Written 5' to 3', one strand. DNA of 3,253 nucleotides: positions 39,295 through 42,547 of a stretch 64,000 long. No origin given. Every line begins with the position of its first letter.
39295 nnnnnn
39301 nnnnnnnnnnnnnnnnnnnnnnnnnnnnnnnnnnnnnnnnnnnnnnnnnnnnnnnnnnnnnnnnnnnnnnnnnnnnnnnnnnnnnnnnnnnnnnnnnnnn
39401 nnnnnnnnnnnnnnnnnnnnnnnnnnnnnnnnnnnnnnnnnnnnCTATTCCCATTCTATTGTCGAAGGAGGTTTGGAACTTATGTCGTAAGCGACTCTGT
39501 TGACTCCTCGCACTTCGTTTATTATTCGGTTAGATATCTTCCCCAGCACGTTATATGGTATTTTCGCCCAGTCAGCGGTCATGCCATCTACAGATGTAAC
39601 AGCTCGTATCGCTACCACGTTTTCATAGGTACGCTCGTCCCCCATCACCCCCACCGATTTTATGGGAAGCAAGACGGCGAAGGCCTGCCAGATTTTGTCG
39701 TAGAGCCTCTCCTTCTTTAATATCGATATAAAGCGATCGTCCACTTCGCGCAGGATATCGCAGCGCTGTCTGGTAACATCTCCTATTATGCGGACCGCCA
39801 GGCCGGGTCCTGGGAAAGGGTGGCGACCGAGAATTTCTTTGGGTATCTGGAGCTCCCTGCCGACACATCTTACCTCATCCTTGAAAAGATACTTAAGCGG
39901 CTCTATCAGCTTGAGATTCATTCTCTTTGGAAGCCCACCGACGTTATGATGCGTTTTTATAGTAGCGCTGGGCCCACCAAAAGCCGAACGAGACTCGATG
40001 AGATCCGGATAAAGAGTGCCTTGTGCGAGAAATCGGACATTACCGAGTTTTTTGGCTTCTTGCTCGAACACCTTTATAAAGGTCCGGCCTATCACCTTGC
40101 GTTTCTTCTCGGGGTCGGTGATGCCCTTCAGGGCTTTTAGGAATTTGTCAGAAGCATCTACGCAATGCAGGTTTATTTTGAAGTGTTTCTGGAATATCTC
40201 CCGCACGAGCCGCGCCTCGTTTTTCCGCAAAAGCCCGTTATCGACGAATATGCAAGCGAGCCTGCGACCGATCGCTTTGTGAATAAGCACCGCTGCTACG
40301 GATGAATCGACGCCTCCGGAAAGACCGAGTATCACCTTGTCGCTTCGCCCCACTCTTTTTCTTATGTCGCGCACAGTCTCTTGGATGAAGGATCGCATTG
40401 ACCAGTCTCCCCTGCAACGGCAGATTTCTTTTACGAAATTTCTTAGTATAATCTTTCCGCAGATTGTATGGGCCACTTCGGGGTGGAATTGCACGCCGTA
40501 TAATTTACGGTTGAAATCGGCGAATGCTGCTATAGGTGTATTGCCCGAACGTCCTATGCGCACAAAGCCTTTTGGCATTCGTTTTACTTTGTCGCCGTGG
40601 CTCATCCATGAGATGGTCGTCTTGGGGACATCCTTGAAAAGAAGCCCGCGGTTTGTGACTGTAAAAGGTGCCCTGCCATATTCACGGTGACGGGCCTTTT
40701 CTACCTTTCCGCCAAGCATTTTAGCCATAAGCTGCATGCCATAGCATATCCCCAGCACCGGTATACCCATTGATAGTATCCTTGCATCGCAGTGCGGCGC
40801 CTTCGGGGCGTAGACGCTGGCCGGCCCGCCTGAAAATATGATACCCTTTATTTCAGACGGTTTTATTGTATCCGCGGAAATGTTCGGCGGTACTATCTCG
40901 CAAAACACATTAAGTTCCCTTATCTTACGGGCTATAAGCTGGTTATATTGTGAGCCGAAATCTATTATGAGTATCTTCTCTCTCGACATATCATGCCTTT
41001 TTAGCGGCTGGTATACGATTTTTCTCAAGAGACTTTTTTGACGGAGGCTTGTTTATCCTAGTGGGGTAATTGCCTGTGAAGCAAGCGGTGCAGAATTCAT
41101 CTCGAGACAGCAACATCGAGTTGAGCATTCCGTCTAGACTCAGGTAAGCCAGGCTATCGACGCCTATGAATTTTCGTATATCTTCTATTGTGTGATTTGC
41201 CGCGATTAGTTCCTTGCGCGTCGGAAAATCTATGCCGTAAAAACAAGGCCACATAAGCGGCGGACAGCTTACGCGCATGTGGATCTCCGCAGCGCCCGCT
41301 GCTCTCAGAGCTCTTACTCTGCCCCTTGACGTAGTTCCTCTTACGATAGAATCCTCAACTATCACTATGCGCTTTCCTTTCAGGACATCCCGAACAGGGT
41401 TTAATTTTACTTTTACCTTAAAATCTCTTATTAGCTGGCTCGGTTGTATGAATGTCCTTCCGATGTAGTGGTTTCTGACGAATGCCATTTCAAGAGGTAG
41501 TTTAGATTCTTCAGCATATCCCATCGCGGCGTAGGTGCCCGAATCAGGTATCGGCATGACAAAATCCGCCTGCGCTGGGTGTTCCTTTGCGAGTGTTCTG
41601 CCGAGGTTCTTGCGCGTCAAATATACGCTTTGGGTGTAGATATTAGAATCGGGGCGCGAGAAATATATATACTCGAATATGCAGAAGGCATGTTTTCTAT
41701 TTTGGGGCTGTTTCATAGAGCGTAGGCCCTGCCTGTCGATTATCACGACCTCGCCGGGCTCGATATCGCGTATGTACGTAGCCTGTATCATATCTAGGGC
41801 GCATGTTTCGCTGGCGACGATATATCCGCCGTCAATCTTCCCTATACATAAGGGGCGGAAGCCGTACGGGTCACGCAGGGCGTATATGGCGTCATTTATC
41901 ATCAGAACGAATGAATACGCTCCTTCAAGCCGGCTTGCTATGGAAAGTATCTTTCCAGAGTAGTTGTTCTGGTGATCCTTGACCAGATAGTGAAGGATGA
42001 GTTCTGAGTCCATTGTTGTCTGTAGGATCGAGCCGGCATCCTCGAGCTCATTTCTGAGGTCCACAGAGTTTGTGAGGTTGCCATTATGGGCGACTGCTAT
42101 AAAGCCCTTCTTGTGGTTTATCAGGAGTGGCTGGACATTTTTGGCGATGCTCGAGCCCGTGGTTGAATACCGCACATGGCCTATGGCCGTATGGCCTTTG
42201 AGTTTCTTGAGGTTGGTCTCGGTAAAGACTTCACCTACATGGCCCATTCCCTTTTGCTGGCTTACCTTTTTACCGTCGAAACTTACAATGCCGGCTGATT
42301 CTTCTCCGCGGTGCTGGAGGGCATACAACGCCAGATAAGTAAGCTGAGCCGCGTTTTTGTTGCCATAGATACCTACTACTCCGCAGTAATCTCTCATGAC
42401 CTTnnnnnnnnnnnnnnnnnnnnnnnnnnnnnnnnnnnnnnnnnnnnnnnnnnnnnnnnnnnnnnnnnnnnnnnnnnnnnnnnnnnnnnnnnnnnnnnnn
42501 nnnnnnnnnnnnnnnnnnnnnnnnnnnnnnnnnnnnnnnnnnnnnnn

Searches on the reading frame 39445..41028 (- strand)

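Call 10: search_protein_families(library=pfam, proteins=[window:39445-41028:-], max_evalue=0.001)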
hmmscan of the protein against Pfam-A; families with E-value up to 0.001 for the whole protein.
window:39445-41028:- (527 aa): 7 families
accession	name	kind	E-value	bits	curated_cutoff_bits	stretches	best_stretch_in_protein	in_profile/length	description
PF00958.27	GMP_synt_C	-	3.3e-46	155.7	27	1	437-526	3-92/92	GMP synthase C terminal domain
PF00117.34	GATase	-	4.3e-44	150.9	22.8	1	20-201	1-189/190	Glutamine amidotransferase class-I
PF02540.23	NAD_synthase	-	7.6e-11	42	21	1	221-292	8-81/242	NAD synthase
PF07722.19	Peptidase_C26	-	5.7e-08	33.2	20.5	1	84-184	101-219/219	Peptidase C26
PF03054.22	tRNA_Me_trans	-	0.00018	21.7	20.6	1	231-264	2-34/202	tRNA methyl transferase HUP domain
PF02568.20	ThiI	-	0.00045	20.3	20.5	1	228-328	2-107/197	Thiamine biosynthesis protein (ThiI)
PF00764.25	Arginosuc_synth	-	0.00046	20.7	27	1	231-298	1-67/162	Arginosuccinate synthase N-terminal HUP domain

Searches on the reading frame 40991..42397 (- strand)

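Call 10: search_protein_families(library=pfam, proteins=[window:40991-42397:-], max_evalue=0.001)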
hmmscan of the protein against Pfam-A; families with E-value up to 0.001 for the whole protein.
window:40991-42397:- (468 aa): 4 families
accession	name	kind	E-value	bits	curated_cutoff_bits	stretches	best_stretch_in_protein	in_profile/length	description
PF13522.11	GATase_6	-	5.5e-18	65.7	27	1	67-197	9-130/130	Glutamine amidotransferase domain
PF13537.11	GATase_7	-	7e-18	65.2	25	1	82-201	7-121/123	Glutamine amidotransferase domain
PF00156.33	Pribosyltran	-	2.4e-06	27.4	26.3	1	274-378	27-124/158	Phosphoribosyl transferase domain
PF13230.11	GATase_4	-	1.4e-05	24.6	23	1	65-146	68-145/272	Glutamine amidotransferases class-II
